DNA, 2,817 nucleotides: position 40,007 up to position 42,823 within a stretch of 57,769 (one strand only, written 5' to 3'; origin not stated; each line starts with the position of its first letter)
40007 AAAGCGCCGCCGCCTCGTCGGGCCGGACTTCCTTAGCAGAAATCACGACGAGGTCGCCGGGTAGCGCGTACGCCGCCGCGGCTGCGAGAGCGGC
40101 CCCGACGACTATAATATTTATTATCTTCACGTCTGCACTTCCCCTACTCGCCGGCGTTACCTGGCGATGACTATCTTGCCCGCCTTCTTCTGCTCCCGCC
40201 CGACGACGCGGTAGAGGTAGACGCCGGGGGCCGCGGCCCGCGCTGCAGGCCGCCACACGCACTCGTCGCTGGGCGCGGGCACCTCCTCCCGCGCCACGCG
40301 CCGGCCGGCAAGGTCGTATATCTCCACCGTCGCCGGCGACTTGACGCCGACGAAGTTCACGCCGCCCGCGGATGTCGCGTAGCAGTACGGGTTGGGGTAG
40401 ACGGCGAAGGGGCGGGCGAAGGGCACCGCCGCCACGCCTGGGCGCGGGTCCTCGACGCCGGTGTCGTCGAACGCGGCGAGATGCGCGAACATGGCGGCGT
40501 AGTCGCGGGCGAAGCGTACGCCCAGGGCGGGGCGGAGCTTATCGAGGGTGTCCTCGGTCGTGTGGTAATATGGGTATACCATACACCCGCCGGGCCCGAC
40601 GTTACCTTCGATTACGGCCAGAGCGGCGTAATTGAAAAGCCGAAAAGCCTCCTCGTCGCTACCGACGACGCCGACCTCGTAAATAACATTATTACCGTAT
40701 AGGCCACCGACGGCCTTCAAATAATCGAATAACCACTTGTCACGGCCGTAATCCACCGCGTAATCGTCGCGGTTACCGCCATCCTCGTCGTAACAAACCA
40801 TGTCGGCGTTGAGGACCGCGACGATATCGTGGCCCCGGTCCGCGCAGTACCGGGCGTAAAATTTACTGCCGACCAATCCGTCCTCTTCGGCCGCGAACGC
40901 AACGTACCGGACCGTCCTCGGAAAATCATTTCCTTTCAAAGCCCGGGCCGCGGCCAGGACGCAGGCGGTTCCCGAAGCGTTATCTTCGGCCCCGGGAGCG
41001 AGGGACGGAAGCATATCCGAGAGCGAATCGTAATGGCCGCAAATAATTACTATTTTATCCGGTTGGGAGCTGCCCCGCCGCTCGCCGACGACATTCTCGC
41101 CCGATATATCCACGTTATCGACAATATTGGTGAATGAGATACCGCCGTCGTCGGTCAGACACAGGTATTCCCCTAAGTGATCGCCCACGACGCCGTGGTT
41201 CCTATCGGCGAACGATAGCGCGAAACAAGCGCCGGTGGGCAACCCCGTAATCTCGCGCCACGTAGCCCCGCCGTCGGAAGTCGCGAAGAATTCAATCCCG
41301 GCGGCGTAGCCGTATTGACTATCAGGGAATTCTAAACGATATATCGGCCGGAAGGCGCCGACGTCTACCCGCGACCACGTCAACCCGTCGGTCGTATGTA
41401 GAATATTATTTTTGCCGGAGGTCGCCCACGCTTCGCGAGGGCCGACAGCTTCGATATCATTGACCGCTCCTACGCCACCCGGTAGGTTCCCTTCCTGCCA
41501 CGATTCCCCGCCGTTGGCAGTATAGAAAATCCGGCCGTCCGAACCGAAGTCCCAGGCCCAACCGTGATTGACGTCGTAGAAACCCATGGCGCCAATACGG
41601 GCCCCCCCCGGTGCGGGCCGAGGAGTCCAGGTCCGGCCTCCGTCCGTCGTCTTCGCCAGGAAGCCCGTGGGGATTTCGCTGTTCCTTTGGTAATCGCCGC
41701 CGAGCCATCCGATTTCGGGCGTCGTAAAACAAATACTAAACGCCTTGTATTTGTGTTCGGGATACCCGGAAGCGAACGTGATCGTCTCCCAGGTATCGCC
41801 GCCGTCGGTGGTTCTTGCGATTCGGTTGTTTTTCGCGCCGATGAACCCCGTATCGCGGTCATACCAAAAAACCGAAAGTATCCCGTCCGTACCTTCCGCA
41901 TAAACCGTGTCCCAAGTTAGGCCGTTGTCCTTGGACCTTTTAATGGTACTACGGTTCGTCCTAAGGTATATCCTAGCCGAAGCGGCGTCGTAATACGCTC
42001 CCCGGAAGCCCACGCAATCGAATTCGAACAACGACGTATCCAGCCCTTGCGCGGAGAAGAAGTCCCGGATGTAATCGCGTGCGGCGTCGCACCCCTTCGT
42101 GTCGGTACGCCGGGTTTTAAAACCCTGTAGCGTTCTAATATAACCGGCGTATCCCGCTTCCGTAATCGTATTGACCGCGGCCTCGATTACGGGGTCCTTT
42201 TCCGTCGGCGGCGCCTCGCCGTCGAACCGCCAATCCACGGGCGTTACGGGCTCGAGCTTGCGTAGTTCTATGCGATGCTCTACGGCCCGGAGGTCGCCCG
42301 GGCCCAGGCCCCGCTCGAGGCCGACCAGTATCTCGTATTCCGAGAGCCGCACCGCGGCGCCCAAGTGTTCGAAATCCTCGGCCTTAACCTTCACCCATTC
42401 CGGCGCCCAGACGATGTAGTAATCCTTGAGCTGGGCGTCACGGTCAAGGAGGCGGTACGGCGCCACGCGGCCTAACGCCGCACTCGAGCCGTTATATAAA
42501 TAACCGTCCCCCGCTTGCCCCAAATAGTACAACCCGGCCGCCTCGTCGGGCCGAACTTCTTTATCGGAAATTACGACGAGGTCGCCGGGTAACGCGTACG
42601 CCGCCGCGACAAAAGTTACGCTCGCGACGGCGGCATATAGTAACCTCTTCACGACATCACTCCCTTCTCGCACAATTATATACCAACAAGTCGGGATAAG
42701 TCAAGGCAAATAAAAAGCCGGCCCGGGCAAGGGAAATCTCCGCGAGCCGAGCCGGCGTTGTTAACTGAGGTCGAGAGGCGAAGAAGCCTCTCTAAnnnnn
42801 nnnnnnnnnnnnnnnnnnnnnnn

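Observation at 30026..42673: Five tandem paralogs of a secreted M28 peptidase with a 7-blade Asp-box propeller nested inside the peptidase fold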

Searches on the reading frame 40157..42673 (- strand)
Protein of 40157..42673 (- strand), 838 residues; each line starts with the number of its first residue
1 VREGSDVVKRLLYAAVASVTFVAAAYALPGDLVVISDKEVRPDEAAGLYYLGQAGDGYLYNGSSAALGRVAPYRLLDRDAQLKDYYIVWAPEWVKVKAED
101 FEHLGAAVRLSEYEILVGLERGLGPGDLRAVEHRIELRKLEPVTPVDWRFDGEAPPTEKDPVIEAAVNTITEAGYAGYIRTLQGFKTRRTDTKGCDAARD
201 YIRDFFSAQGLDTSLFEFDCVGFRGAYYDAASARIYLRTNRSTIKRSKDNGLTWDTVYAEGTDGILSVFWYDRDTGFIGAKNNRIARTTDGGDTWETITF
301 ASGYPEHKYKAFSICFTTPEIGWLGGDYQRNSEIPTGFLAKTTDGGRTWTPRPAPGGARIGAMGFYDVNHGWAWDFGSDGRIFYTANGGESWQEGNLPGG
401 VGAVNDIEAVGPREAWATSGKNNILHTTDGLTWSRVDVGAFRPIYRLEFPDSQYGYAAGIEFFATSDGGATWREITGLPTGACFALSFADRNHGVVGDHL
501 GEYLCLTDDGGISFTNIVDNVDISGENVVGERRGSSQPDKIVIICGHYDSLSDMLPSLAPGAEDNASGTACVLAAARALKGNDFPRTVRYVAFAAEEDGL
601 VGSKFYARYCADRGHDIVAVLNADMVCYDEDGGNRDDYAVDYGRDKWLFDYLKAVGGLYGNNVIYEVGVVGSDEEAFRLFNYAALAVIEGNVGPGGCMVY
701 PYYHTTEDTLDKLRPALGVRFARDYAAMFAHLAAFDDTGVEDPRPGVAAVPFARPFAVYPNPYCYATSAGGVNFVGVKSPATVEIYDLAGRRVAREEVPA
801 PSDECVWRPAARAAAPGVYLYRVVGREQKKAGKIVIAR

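Call 3: search_protein_families(library=pfam, proteins=[window:40157-42673:-], max_evalue=0.01)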
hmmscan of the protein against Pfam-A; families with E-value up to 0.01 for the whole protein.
window:40157-42673:- (838 aa): 5 families
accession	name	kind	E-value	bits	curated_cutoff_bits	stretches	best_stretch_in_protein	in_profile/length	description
PF04389.22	Peptidase_M28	-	5.2e-30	105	21.3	1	527-722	1-186/193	Peptidase family M28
PF14870.12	PSII_BNR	-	4.4e-13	49.6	27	2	252-350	7-95/303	Photosynthesis system II assembly factor YCF48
PF15902.12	Sortilin-Vps10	-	6.3e-10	38.9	33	1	243-350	2-110/446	Sortilin, neurotensin receptor 3,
PF02012.26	BNR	-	1.2e-06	28.1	27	0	383-393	1-11/12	BNR/Asp-box repeat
PF01546.33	Peptidase_M20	-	4.2e-06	27.2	24.6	1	559-621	30-93/206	Peptidase family M20/M25/M40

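Call 4: search_protein_families(library=ncbifam, proteins=[window:40157-42673:-], max_evalue=0.01)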
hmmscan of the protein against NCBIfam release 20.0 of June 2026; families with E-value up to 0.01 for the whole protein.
window:40157-42673:- (838 aa): 6 families
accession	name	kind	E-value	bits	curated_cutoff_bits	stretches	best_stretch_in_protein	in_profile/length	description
NF010237.0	PRK13684.1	equivalog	3.6e-16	59.1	326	2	250-350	33-122/334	photosynthesis system II assembly factor Ycf48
NF045908.1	AminopepLapALeg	equivalog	2.4e-12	46.4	600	1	541-723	206-384/396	aminopeptidase LapA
NF045728.1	glycosyl_F510_1955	equivalog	2.2e-11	43.5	175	2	335-486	71-223/246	F510_1955 family glycosylhydrolase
TIGR04183.1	Por_Secre_tail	domain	5.4e-07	29.5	23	1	758-836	1-71/72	T9SS type A sorting domain-containing protein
NF007568.0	PRK10199.1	equivalog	0.00039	19.8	298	1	560-624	139-204/346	aminopeptidase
NF038113.1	T9SSA_dep_M36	equivalog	0.0041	15.3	885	1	756-836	793-868/869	T9SS-dependent M36 family metallopeptidase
